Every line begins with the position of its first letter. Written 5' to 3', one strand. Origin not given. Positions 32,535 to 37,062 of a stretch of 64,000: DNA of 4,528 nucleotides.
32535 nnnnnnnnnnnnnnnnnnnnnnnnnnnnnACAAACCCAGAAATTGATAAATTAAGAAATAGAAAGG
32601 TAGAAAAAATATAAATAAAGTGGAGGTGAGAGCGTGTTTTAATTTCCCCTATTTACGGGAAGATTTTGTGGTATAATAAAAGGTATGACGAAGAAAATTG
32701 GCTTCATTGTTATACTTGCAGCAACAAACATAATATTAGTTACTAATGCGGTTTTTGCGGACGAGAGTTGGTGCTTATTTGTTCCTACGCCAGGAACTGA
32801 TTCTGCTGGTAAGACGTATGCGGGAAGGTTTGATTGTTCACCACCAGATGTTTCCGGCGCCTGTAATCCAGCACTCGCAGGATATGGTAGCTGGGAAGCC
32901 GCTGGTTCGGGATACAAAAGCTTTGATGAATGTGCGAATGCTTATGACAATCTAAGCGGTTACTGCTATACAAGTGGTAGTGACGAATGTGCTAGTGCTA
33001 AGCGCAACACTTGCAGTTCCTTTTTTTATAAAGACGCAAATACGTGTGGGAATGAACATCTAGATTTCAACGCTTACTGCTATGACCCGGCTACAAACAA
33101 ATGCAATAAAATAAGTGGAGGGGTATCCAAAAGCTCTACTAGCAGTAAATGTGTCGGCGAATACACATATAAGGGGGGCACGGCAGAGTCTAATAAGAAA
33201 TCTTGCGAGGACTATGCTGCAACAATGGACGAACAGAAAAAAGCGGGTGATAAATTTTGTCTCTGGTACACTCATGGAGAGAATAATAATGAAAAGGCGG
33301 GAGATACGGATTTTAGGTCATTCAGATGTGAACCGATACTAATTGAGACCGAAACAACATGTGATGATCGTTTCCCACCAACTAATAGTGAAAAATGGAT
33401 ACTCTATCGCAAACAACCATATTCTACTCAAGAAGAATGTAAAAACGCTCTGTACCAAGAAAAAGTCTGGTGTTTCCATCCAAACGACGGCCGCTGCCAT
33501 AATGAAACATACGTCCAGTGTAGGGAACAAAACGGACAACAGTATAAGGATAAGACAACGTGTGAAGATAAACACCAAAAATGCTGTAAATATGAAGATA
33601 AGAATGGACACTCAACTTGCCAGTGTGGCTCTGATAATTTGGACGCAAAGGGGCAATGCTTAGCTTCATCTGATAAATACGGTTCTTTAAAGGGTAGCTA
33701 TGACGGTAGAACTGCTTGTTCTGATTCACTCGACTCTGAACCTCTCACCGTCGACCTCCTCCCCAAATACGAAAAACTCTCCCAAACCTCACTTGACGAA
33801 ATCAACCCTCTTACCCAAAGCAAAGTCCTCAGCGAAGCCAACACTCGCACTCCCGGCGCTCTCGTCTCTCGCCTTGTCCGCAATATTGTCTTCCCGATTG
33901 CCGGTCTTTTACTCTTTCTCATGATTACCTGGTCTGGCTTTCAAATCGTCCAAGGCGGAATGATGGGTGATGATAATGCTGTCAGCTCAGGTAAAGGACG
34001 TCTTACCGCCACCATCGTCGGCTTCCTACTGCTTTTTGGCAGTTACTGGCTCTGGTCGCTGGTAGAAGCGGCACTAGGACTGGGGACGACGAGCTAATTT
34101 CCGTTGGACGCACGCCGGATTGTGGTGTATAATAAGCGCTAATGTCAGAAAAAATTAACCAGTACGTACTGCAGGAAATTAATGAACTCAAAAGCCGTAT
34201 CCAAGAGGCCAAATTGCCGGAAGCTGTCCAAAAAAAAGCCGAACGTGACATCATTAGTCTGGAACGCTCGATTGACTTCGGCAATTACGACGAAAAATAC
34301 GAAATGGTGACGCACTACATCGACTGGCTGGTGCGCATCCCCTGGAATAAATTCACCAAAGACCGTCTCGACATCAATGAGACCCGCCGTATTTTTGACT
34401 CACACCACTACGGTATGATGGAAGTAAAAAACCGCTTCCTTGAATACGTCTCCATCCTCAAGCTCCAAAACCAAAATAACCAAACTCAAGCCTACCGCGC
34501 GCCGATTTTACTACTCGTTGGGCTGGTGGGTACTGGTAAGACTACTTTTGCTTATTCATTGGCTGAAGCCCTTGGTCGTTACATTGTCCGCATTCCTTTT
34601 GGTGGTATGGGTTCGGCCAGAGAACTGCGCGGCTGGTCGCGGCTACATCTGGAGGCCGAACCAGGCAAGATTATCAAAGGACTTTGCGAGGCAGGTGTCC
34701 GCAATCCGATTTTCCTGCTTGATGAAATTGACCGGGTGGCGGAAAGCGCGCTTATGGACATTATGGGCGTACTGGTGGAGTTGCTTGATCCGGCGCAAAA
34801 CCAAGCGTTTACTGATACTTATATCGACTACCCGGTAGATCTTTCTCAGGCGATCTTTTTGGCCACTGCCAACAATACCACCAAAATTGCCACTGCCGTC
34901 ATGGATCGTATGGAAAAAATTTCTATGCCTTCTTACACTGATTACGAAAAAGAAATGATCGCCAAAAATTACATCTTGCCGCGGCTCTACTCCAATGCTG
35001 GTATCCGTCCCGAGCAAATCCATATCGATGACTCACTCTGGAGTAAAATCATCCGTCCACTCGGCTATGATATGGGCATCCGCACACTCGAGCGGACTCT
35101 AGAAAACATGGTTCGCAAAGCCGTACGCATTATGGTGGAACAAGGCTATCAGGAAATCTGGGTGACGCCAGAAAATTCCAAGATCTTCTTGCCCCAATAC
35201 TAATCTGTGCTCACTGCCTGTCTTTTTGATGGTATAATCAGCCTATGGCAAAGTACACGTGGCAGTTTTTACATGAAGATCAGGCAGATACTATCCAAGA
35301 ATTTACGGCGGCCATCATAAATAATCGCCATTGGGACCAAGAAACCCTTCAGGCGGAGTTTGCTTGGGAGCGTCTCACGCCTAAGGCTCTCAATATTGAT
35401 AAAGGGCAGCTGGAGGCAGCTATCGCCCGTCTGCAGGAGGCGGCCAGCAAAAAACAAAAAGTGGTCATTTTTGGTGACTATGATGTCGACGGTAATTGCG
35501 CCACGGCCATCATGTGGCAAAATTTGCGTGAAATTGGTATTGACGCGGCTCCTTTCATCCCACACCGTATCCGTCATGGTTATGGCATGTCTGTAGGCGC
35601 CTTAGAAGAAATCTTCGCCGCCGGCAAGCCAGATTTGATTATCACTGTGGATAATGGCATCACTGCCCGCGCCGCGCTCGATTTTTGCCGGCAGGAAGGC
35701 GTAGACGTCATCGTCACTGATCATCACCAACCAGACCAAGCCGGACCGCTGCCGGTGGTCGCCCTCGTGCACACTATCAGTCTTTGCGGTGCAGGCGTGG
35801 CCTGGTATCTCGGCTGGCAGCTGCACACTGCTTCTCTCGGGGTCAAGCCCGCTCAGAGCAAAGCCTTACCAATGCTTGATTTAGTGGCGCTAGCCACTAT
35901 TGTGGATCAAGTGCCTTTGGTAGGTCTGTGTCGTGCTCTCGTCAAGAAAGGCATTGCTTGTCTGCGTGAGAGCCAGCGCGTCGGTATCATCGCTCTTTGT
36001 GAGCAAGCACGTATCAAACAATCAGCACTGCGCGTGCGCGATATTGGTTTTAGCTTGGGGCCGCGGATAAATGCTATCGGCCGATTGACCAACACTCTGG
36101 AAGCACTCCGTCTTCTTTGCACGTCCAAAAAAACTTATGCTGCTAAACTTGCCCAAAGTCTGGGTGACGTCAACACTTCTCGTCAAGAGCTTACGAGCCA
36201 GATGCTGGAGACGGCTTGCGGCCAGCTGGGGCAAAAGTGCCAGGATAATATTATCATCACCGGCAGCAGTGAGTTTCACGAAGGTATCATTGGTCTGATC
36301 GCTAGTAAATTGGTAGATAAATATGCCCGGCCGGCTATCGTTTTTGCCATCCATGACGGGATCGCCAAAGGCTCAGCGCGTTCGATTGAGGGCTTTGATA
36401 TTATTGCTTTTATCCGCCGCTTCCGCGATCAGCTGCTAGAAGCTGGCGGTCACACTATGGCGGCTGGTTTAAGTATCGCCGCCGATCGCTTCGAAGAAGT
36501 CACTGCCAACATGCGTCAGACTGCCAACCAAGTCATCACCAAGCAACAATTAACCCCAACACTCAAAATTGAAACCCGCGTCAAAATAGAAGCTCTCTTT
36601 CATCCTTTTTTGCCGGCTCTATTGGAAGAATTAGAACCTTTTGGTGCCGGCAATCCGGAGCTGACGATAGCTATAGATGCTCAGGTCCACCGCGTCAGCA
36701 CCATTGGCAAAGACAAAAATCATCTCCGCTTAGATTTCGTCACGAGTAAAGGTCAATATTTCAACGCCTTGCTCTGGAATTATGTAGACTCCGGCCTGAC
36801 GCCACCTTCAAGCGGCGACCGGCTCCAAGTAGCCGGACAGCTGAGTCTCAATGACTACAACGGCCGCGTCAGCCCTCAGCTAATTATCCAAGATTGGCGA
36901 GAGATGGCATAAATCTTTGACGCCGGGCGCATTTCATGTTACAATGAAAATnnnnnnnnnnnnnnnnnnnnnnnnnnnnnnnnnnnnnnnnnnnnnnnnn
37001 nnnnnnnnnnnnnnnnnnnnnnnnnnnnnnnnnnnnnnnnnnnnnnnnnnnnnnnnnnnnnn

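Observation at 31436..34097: Tandem, diversifying cysteine-rich surface proteins sharing an identical pilin-like two-TM C-terminal anchor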

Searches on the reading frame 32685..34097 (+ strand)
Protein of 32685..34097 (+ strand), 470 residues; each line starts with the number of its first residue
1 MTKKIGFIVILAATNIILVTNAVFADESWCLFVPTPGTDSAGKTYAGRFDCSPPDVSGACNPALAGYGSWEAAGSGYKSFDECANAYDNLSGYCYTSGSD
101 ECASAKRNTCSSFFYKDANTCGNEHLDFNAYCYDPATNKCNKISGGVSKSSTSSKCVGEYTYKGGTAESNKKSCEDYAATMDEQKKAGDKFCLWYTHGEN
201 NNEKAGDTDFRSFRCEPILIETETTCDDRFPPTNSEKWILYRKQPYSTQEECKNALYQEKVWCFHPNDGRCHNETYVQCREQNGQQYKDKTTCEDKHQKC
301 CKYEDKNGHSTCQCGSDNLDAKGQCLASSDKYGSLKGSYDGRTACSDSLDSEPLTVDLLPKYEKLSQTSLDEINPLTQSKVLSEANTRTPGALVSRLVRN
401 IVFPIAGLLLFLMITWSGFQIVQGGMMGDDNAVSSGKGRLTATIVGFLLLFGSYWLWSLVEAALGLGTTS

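Call 4: search_protein_families(library=pfam, proteins=[window:32685-34097:+], max_evalue=1)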
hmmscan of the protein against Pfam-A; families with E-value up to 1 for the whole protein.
window:32685-34097:+ (470 aa): 2 families
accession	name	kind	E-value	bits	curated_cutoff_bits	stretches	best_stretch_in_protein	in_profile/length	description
PF18895.5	T4SS_pilin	-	3.9e-05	24.1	26.6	1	398-451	12-62/71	Type IV secretion system pilin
PF04956.18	TrbC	-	0.38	11.4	27.9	1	394-458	41-96/98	TrbC/VIRB2 pilin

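Call 93: search_protein_families(library=ncbifam, proteins=[window:32685-34097:+], max_evalue=0.01)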
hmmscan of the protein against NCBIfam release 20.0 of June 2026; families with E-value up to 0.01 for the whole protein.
window:32685-34097:+ (470 aa): 0 families

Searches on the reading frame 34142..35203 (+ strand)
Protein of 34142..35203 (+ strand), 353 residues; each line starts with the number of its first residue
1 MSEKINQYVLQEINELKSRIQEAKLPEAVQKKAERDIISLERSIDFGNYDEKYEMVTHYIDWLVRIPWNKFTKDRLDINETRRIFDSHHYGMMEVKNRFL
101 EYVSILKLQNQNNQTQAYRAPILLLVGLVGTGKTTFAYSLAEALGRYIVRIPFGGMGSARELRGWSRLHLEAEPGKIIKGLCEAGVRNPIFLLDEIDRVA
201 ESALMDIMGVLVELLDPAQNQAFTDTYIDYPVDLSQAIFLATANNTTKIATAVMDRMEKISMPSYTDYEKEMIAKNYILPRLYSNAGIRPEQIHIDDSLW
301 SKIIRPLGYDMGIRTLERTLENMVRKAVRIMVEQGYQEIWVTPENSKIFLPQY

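Call 9: search_protein_families(library=pfam, proteins=[window:34142-35203:+], max_evalue=0.001)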
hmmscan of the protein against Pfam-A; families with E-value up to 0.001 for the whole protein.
window:34142-35203:+ (353 aa): 5 families
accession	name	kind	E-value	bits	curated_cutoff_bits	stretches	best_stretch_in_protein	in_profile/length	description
PF00004.35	AAA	-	1.3e-15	58.5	21.2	1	123-260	1-126/131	ATPase family associated with various cellular activities (AAA)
PF22667.2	Lon_lid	-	1.4e-09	37.9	27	1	285-335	2-52/57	Lon protease AAA+ ATPase lid domain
PF07728.20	AAA_5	-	3e-06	27.7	22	1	123-246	2-124/139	AAA domain (dynein-related subfamily)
PF13401.12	AAA_22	-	5.5e-05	23.9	27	1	119-216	4-109/130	AAA domain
PF07724.20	AAA_2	-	0.00089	19.8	27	0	124-252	7-132/166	AAA domain (Cdc48 subfamily)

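Call 93: search_protein_families(library=ncbifam, proteins=[window:34142-35203:+], max_evalue=0.01)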
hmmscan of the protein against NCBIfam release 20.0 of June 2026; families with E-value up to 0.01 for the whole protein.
window:34142-35203:+ (353 aa): 8 families
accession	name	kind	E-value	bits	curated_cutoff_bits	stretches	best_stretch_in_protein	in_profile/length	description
TIGR00763.1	lon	equivalog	6.6e-94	315.9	608.05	1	13-339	255-572/795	endopeptidase La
NF008053.0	PRK10787.1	equivalog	3.9e-71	240.2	891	1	11-350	249-579/784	endopeptidase La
NF047784.1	MadB_ATPase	equivalog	1.3e-05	24.6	475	1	123-166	36-80/298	MadB family AAA-type ATPase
NF003229.0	PRK04195.1-5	equivalog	0.00018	20.3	280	1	94-215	24-131/413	replication factor C large subunit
TIGR02639.1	ClpA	equivalog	0.00088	17.6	993.15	1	122-249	489-610/734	ATP-dependent Clp protease ATP-binding subunit ClpA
NF042959.1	IteA_antiphage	equivalog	0.0015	17.7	510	1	94-147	99-152/367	anti-phage ATPase IteA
TIGR00959.1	ffh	equivalog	0.0015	17.4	473.2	1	101-143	80-122/428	signal recognition particle protein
TIGR00150.1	T6A_YjeE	equivalog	0.0025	17.7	60.1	1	118-146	20-48/135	tRNA (adenosine(37)-N6)-threonylcarbamoyltransferase complex ATPase subunit type 1 TsaE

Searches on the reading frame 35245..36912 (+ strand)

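Call 9: search_protein_families(library=pfam, proteins=[window:35245-36912:+], max_evalue=0.001)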
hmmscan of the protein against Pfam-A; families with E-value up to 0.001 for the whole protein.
window:35245-36912:+ (555 aa): 3 families
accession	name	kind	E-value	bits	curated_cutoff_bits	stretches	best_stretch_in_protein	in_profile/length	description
PF01368.27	DHH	-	4e-21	76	28.1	1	72-217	1-124/125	DHH family, N-terminal domain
PF17768.7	RecJ_OB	-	8.2e-20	71.3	27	1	458-550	16-107/107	RecJ OB domain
PF02272.25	DHHA1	-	1.4e-15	58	25.9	1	335-427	3-100/102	DHHA1 domain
